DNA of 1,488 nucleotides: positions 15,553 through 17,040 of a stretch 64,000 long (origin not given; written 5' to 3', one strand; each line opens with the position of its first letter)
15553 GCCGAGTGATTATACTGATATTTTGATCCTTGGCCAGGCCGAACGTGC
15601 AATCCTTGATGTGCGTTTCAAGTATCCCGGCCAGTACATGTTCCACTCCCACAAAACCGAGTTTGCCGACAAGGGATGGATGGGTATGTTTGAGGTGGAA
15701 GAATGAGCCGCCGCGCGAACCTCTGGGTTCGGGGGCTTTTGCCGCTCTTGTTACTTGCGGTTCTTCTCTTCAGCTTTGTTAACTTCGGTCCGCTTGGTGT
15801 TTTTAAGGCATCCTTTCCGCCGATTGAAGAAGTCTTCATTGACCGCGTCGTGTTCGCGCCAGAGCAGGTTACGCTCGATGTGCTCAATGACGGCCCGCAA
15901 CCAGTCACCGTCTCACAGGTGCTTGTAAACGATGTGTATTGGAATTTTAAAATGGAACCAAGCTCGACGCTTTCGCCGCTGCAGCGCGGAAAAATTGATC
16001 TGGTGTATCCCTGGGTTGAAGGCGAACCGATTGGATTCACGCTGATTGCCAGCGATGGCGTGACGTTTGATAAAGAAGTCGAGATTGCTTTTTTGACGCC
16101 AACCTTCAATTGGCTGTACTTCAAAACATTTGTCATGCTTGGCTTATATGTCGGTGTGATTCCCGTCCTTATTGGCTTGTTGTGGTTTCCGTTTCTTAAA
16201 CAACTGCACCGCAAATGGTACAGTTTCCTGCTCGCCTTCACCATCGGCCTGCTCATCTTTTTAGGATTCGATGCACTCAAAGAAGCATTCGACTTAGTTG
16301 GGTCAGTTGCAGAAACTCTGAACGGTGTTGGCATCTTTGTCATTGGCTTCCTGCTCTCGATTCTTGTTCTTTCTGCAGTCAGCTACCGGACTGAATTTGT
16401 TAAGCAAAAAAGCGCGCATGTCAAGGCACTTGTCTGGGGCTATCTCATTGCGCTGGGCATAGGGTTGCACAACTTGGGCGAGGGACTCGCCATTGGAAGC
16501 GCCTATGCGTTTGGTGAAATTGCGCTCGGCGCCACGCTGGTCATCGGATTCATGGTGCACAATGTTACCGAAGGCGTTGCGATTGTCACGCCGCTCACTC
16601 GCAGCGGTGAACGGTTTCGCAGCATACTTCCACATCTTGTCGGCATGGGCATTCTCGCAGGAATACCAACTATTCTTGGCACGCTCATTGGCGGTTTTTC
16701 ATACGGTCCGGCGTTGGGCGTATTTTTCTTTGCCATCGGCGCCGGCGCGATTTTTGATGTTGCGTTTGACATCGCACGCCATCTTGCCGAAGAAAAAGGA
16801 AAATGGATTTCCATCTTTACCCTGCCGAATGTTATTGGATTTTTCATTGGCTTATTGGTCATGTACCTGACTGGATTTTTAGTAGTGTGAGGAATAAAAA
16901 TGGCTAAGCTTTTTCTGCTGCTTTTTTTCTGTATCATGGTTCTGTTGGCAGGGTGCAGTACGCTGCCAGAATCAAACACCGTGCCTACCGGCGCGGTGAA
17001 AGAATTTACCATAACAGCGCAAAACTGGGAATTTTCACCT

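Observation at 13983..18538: Putatively DtxR-autoregulated five-gene metal operon pairing a multicopper oxidase and CuA-like cupredoxin with ZIP and NRAMP importers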

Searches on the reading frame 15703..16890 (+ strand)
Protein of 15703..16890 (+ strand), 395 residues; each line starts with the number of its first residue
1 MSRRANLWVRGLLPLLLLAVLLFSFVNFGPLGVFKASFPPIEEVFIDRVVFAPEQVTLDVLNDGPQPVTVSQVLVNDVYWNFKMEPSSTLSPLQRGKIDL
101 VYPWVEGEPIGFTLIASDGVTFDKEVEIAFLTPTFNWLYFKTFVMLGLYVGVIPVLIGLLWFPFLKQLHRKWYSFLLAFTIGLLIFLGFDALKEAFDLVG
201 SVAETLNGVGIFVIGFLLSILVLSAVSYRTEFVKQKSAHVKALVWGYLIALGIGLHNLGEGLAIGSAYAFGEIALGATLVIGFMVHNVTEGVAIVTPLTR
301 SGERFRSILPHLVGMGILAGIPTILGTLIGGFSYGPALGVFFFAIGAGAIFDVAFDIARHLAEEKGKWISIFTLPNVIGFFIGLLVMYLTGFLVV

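Call 4: search_protein_families(library=pfam, proteins=[window:15703-16890:+], max_evalue=0.01)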
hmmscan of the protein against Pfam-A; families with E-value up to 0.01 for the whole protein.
window:15703-16890:+ (395 aa): 1 family
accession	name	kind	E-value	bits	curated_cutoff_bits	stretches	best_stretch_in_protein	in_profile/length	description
PF02535.28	Zip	-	4.7e-07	29.8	35.1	1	240-389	172-321/323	ZIP Zinc transporter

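Call 5: search_protein_families(library=ncbifam, proteins=[window:15703-16890:+], max_evalue=0.01)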
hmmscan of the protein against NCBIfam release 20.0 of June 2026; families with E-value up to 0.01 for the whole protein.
window:15703-16890:+ (395 aa): 1 family
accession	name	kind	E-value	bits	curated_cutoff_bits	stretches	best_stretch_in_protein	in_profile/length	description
NF003243.0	PRK04201.1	equivalog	7.4e-13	48.4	252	1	146-366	11-242/266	zinc transporter ZupT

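Call 66: search_solved_structures(query=window:15703-16890:+, max_evalue=0.01, show_alignments=1)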
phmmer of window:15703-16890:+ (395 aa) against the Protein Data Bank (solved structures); distinct sequences matched with E-value up to 0.01: 5.
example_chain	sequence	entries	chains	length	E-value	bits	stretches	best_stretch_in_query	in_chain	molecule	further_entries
5tsa_A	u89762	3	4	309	3.7e-08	36.3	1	143-357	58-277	Membrane protein | Putative membrane protein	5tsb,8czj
8ght_A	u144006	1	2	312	3.8e-08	36.3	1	143-357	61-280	Putative membrane protein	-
7z6m_A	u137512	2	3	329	4.4e-08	36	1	143-357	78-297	Putative membrane protein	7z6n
8j1m_A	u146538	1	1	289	7.4e-08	35.3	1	143-357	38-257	Putative membrane protein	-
6pgi_A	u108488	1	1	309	1.2e-06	31.3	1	143-357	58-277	BbZIP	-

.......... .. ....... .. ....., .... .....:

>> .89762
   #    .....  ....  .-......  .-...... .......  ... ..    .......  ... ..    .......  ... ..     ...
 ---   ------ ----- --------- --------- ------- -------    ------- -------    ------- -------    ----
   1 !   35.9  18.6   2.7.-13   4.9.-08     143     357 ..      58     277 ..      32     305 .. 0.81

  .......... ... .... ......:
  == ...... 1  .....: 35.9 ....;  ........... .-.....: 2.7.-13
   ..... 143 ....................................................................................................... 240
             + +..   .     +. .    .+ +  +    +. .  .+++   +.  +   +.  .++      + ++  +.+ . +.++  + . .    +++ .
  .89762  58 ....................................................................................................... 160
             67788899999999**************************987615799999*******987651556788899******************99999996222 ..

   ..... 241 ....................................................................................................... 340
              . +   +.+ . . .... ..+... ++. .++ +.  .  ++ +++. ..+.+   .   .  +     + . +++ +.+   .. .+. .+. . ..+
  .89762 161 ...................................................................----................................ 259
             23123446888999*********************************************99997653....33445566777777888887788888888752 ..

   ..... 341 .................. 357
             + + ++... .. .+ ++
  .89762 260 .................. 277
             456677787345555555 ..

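Call 68: find_homologous_proteins(query=window:15703-16890:+, max_evalue=1e-20)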
Query window:15703-16890:+ (395 aa): 7877 proteins with E <= 1e-20 among 8000 candidates; the best 120 are listed.
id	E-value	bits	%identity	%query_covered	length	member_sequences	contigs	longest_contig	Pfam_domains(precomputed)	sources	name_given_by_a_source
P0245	3.0e-252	855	100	100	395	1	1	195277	PF02535.29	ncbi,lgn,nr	ncbi:MAG: metal transporter [Candidatus Woesearchaeota archaeon]|nr:metal transporter [Candidatus Wo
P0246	4.0e-222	756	86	100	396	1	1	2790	PF02535.29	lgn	-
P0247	1.7e-218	744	85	100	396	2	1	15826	PF02535.29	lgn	-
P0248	1.9e-211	721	82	94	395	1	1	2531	PF02535.29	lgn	-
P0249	1.2e-177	609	68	100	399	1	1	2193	PF02535.29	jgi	jgi:zinc transporter, ZIP family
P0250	1.5e-170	586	68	100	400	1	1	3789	PF02535.29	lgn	-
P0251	3.6e-169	581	68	99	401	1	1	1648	-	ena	-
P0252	9.5e-169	580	67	100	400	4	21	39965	PF02535.29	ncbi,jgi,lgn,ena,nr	ncbi:ZIP family metal transporter [Candidatus Woesearchaeota archaeon]|nr:ZIP family metal transport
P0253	1.2e-168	580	67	100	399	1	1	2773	PF02535.29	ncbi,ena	-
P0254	2.0e-168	579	68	92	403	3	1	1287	PF02535.29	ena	-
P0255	4.7e-168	578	67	100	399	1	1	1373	PF02535.29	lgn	-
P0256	5.7e-168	577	67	100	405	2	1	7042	PF02535.29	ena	-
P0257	6.1e-168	577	66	100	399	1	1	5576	PF02535.29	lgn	-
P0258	1.1e-167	577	67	100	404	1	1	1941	PF02535.29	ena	-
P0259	1.5e-167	576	66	100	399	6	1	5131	PF02535.29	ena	-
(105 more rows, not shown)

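Call 77: predict_structure(alignment_id=A2)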
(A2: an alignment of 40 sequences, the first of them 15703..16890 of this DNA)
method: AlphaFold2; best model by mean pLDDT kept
length: 395 residues; sequences in the alignment: 40
mean_pLDDT: 75.7   pTM: 0.66
mean pLDDT of the five models: 75.7, 73.9, 72.6, 61.7, 52.4
residues with pLDDT >= 90: 40; 70-90: 247; 50-70: 90; < 50: 18
segments of 3 or more residues with pLDDT < 50: 36-42, 128-133, 393-395
pLDDT, mean of each block of 10 residues (from residue 1): 76 90 80 47 56 76 75 84 86 80 65 79 55 64 89 93 80 82 83 75 59 70 60 70 84 85 76 71 85 84 70 92 89 69 75 79 74 86 78 41
secondary structure, 60 per line:
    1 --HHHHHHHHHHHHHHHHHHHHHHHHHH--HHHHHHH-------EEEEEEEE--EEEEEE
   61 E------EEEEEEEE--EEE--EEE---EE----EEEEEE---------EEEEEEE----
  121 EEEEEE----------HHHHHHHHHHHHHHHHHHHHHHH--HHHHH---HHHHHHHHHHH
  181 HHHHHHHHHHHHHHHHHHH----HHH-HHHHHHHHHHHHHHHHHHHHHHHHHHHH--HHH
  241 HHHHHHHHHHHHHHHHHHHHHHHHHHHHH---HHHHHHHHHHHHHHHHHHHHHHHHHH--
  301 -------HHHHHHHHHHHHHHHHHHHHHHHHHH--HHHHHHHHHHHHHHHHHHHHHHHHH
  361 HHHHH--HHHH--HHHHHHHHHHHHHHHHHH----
elements in order: H3-28 H31-37 E45-52 E55-61 E68-75 E78-80 E83-85 E95-100 E110-116 E121-126 H137-159 H162-166 H170-199 H208-235 H238-269 H273-298 H308-333 H336-365 H368-371 H374-391

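Call 80: fold_search(model_id=the predicted structure, library=pdb)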
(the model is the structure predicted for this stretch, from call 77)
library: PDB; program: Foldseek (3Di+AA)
matches with E <= 10: 799; with E <= 0.001: 9
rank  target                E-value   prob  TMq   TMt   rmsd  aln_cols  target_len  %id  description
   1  7z6m                  2.7e-05  1.00  0.40  0.59   6.2       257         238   21  Crystal structure of Zn2+-transporter BbZIP in a cadmium bound state (released 2022-08-10)
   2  7z6n_A                2.7e-05  1.00  0.39  0.52   6.5       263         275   21  Crystal structure of Zn2+-transporter BbZIP in a metal-stripped state (released 2022-08-10)
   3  6pgi                  4.1e-05  1.00  0.41  0.64   5.3       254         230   19  Asymmetric functions of a binuclear metal cluster within the transport pathway of the ZIP transition metal transporters (released 2019-12-11)
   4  8j1m                  1.1e-04  1.00  0.43  0.55   5.4       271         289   21  Crystal structure of a crosslinked variant of BbZIP (released 2024-11-13)
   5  8ght_A                1.5e-04  1.00  0.41  0.51   5.8       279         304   19  Cryo-electron microscopy structure of the zinc transporter from Bordetella bronchiseptica (released 2023-06-21)
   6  8czj_A                1.5e-04  1.00  0.35  0.43   7.1       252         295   22  A bacteria Zrt/Irt-like protein in the apo state (released 2023-02-22)
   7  5tsb                  3.0e-04  1.00  0.41  0.64   5.3       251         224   20  Crystal structure of the Zrt-/Irt-like protein from Bordetella bronchiseptica with bound Cd2+ (released 2017-09-20)
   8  6pbk_A                5.1e-04  1.00  0.20  0.63   3.3       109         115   15  Archaellum periplasmic stator protein complex FlaF and FlaG from Sulfolobus acidocaldarius (released 2019-11-20)
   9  7z6n_B                6.2e-04  1.00  0.34  0.46   7.0       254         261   20  Crystal structure of Zn2+-transporter BbZIP in a metal-stripped state (released 2022-08-10)
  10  8fk7_A                1.3e-03  1.00  0.20  0.52  12.7       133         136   15  Structure of the Pyrobaculum calidifontis flagellar-like archaeal type IV pilus (released 2023-06-28)
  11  5tug_A                2.1e-03  1.00  0.20  0.62   3.3       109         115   15  Archaellum periplasmic stator protein complex FlaF and FlaG from Sulfolobus acidocaldarius (released 2018-01-10)
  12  8q30_0                2.5e-03  1.00  0.17  0.41   8.7       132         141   14  Sulfolobus acidocaldarius AAP filament. (released 2024-03-06)
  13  5tuh_B                3.0e-03  1.00  0.19  0.65   2.7       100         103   15  Archaellum periplasmic stator protein FlaG from Sulfolobus acidocaldarius (released 2018-01-10)
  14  5tuh_A                3.4e-03  1.00  0.18  0.61   3.4       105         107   15  Archaellum periplasmic stator protein FlaG from Sulfolobus acidocaldarius (released 2018-01-10)
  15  4p94_B                2.3e-02  1.00  0.18  0.52   5.0       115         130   10  The crystal structure of the soluble domain of Sulfolobus acidocaldarius FlaF (residues 35-164) (released 2015-04-22)
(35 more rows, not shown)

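Call 89: find_encoding_contigs(protein=P0247, flank=6000, max_places=2)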
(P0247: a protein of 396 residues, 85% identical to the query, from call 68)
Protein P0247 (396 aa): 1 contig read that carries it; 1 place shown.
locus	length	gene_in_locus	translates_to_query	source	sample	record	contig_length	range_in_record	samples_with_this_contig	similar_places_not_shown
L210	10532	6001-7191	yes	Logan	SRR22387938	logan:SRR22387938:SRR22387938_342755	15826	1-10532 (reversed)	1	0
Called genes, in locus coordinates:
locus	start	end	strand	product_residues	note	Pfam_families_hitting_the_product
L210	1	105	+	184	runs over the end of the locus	PF13576:Pentapeptide_3 (faint), PF13599:Pentapeptide_4, PF00805:Pentapeptide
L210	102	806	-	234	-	PF00970:FAD_binding_6, PF00175:NAD_binding_1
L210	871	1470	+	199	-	PF00081:Sod_Fe_N, PF02777:Sod_Fe_C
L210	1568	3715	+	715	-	PF10633:NPCBM_assoc (faint)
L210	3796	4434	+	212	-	PF08984:DUF1858, PF01521:Fe-S_biosyn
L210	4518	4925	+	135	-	PF01325:Fe_dep_repress, PF02742:Fe_dep_repr_C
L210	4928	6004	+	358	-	PF07732:Cu-oxidase_3, PF07731:Cu-oxidase_2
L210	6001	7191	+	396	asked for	PF02535:Zip (weak)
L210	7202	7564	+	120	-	PF13473:Cupredoxin_1, PF00116:COX2 (weak)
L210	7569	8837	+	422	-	PF01566:Nramp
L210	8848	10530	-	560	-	?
